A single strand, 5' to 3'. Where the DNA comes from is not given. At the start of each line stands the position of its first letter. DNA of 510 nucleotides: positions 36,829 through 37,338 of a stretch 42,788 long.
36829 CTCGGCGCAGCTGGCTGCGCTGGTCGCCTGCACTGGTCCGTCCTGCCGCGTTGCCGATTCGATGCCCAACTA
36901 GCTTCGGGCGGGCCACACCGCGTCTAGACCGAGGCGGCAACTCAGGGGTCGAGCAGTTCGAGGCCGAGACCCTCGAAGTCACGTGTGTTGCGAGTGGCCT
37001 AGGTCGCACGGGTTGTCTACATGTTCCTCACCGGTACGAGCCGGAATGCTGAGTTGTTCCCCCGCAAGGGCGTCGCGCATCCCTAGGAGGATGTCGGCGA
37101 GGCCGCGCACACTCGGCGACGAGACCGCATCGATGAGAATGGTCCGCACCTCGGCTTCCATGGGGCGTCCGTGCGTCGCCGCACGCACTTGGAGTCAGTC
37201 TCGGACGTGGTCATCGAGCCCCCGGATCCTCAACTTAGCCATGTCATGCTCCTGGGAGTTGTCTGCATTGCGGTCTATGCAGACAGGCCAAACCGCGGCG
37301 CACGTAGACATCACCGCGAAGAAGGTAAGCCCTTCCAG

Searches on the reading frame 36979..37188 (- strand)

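Call 3: search_protein_families(library=pfam, proteins=[window:36979-37188:-], max_evalue=1)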
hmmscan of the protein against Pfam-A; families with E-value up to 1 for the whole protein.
window:36979-37188:- (69 aa): 1 family
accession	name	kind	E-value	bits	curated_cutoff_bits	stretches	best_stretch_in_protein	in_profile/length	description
PF22513.2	FitA-like_RHH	-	2e-07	31.3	27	1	1-22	18-39/39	Antitoxin FitA-like, ribbon-helix-helix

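Call 4: search_protein_families(library=ncbifam, proteins=[window:36979-37188:-], max_evalue=1)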
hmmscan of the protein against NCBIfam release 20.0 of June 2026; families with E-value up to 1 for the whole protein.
window:36979-37188:- (69 aa): 0 families

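Call 5: search_protein_families(library=padloc, proteins=[window:36979-37188:-], max_evalue=1)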
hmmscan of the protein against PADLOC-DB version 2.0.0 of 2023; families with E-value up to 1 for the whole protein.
window:36979-37188:- (69 aa): 0 families
